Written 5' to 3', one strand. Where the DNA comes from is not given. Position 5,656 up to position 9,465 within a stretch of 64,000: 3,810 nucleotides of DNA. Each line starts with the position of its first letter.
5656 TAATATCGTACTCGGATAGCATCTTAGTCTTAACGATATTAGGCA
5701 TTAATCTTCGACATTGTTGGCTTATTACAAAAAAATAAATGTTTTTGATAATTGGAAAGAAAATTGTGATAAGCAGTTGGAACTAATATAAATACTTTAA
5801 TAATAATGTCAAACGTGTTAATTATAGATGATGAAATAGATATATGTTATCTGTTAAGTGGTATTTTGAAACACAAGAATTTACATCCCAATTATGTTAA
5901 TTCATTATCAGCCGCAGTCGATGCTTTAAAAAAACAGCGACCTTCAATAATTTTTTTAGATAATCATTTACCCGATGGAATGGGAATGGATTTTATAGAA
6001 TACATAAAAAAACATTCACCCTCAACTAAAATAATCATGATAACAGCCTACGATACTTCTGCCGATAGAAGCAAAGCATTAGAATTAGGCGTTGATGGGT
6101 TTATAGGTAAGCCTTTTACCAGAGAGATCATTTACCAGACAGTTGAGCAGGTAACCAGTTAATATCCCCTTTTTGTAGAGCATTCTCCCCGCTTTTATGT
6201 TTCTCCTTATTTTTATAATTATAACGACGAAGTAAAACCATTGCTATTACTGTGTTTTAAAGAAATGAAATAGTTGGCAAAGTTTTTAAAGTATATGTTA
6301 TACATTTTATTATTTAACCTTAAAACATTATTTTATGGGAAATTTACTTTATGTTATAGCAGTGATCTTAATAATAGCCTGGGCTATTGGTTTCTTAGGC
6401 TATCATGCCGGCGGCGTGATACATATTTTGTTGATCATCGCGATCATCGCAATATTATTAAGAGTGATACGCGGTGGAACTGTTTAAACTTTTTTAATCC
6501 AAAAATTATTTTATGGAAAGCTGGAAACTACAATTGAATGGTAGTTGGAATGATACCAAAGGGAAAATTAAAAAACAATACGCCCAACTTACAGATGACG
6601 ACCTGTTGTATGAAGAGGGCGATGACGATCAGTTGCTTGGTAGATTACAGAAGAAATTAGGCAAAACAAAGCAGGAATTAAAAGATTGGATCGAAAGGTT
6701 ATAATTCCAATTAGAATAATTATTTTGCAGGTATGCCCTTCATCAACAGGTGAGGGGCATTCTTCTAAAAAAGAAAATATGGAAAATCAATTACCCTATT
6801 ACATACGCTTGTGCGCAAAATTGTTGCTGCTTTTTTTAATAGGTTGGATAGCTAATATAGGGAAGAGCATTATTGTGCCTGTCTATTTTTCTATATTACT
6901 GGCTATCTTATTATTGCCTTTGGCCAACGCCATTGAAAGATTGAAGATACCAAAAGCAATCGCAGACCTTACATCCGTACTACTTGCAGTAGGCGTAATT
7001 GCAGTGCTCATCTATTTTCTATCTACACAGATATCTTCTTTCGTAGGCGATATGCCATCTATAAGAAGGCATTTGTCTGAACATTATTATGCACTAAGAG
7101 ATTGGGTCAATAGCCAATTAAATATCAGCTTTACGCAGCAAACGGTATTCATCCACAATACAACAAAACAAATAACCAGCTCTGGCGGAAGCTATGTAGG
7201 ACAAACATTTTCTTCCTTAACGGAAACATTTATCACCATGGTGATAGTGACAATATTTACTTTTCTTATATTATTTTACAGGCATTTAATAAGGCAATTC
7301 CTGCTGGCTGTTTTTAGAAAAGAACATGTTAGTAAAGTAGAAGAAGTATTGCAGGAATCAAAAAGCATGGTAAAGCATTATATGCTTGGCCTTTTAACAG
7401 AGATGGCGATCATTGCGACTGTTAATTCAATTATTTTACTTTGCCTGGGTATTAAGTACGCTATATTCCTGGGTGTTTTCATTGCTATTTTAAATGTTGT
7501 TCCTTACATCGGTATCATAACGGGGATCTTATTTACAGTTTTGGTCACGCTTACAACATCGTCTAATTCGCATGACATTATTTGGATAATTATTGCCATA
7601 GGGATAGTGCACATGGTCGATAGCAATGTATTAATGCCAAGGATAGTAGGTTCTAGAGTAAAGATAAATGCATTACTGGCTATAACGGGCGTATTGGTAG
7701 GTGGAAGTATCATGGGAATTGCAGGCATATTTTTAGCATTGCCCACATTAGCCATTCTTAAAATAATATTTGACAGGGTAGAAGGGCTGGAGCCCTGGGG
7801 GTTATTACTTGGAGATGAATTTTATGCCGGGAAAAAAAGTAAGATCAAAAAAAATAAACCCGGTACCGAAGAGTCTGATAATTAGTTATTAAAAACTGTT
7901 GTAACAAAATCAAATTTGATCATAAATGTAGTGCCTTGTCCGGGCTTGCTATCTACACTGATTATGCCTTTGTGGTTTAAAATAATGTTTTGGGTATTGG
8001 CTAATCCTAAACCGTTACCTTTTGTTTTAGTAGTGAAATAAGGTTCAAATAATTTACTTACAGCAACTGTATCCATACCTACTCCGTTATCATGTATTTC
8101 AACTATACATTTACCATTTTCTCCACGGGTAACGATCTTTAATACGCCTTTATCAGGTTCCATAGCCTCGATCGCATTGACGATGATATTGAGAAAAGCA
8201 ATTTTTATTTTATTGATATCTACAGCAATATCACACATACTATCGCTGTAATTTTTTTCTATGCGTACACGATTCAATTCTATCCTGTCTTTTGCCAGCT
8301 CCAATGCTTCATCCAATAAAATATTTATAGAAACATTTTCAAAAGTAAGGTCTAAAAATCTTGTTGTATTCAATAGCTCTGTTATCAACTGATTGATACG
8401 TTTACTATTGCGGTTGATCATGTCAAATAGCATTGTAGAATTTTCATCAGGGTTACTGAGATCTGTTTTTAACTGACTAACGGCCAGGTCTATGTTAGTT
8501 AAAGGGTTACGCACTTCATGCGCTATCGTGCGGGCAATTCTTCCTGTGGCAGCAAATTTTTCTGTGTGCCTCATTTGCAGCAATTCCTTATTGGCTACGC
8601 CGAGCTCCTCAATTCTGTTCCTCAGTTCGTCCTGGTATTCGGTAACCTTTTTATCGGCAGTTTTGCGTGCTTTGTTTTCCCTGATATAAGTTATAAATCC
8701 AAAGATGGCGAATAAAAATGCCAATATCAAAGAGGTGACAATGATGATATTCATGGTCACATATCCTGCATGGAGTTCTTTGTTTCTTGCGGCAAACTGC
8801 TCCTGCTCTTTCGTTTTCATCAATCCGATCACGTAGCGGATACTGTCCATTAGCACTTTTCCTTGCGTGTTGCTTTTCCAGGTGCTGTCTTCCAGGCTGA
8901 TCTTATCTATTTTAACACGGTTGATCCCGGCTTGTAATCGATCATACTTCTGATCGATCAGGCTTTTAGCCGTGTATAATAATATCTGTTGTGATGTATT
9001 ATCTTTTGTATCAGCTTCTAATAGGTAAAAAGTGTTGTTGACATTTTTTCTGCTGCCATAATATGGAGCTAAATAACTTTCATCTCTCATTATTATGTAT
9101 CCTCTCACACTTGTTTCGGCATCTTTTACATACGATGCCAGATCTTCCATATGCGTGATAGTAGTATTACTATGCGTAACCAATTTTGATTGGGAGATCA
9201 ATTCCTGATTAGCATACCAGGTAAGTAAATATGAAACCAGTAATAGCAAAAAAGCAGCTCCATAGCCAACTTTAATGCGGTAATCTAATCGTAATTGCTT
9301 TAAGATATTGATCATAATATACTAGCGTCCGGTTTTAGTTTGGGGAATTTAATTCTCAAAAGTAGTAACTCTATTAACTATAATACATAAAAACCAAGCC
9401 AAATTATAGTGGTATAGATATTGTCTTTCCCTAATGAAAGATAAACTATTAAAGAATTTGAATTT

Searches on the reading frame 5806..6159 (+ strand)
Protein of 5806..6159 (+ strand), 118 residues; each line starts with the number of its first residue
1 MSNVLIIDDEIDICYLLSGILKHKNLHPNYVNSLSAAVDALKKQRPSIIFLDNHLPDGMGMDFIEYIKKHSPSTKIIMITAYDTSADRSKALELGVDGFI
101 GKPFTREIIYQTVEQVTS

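Call 21: search_protein_families(library=pfam, proteins=[window:5806-6159:+], max_evalue=0.001)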
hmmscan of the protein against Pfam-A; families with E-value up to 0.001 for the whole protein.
window:5806-6159:+ (118 aa): 1 family
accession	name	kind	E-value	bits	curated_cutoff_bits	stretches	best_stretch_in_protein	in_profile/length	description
PF00072.30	Response_reg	-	5.3e-25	88.2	30.2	1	4-113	1-110/111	Response regulator receiver domain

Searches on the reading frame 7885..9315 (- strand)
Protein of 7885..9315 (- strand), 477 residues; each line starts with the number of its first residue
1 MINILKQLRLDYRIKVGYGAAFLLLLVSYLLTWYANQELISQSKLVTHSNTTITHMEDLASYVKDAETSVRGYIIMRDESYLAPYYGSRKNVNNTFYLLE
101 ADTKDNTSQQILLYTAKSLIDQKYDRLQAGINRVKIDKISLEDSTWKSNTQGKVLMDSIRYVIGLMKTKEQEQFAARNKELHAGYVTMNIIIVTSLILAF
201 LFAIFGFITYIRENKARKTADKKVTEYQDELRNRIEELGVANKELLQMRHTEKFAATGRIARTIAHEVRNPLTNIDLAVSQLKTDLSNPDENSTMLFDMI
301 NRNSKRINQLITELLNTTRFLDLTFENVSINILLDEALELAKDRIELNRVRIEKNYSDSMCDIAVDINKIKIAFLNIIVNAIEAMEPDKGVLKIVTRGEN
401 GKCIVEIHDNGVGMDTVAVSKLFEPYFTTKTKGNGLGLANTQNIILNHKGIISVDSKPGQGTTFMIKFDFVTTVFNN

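Call 21: search_protein_families(library=pfam, proteins=[window:7885-9315:-], max_evalue=0.001)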
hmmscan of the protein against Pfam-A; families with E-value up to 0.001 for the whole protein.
window:7885-9315:- (477 aa): 4 families
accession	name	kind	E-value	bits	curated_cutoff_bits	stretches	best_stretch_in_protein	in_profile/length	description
PF05227.19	CHASE3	-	6.9e-27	94.5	28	1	43-180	2-138/138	CHASE3 domain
PF02518.31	HATPase_c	-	2.1e-20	73.7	26.4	1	366-470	2-109/111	Histidine kinase-, DNA gyrase B-, and HSP90-like ATPase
PF00512.31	HisKA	-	1.1e-10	41.8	26.9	1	258-319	3-62/66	His Kinase A (phospho-acceptor) domain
PF14501.12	HATPase_c_5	-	0.00031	21.1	22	1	370-457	6-91/102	GHKL domain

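Call 25: find_related_loci(query=A2, collection=genome_contigs, flank=10000)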
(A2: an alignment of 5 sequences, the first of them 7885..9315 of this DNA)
Query A2 (477 aa) in genome_contigs; peptide patterns used: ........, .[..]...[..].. (x = any residue, [..] = any of these).
600 stretches matched a pattern (row limit reached: there are more); 595 encode a relative of the query (tblastn E <= 1e-3); the best 80 are kept; 80 distinct loci.
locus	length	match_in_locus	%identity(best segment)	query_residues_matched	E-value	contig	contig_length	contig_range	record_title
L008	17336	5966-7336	44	8-466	3e-115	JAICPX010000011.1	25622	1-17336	MAG: Chitinophagaceae bacterium isolate TY_HY_2_bin.2 k141_5118353_length_25622_cov_10.0000, whole genome shotgun sequen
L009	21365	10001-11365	43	13-470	9e-111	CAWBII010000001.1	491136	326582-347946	MAG: uncultured Chitinophagaceae bacterium isolate MFD05841.bin.3.261 genome assembly, contig: contig_102979, whole geno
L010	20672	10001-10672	51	249-472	2e-65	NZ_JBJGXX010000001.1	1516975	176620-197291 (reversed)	Chitinophaga sp. 30R24 contig1, whole genome shotgun sequence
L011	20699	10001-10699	49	235-472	8e-62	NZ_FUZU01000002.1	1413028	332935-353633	Ohtaekwangia koreensis strain DSM 25262, whole genome shotgun sequence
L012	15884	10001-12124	47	227-468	2e-61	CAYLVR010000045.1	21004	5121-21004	MAG TPA_asm: uncultured Chitinophagaceae bacterium isolate SRP344714_co1_130 genome assembly, contig: NODE_4769_length_2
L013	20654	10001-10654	47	251-468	8e-59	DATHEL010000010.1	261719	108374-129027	MAG TPA_asm: Cyclobacteriaceae bacterium isolate SMAG_U12420 k141_310202, whole genome shotgun sequence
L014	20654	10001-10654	47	251-468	5e-56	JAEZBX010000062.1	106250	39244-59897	MAG: Bacteroidetes bacterium isolate OH_CBrB_217 k127_795645, whole genome shotgun sequence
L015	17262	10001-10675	43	241-468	3e-54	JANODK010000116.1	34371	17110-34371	MAG: Chryseolinea sp. isolate VAR_17_metabat_144 VAR_17_k141_3348858, whole genome shotgun sequence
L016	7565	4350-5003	44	250-468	4e-53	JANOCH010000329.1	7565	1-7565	MAG: Chitinophagaceae bacterium isolate VAR_17_metabat_420 VAR_17_k141_2259853, whole genome shotgun sequence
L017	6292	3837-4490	43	252-466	3e-46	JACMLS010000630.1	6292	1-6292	MAG: Bacteroidia bacterium isolate ES-bin-35 ES-bin-35-contig-k141_7964749, whole genome shotgun sequence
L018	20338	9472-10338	31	181-466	4e-40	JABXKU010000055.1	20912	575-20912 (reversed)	MAG: Desulfuromonadales bacterium isolate 42485_Bin_1 scaffold_205, whole genome shotgun sequence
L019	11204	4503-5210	34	234-466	4e-37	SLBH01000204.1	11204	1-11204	MAG: Spirochaetales bacterium isolate CSSed162cmB_44 CSSed16-2cmB-20689, whole genome shotgun sequence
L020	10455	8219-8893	35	247-468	3e-36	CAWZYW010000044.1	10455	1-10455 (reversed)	MAG TPA_asm: uncultured Salinispira sp. isolate SRR948829_concoct_6 genome assembly, contig: ERZ2484278.1333, whole geno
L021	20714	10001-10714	37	228-468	1e-35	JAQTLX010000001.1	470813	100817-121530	MAG: Ignavibacteria bacterium isolate STA_27 NODE_17_length_470813_cov_8.613942_Sandtown_A, whole genome shotgun sequenc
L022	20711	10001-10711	35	245-474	4e-35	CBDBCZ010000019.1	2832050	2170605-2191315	MAG: Nitrospirales bacterium isolate 012ff4a1-fade-42c0-aa29-68b44be8729c genome assembly, contig: contig_19, whole geno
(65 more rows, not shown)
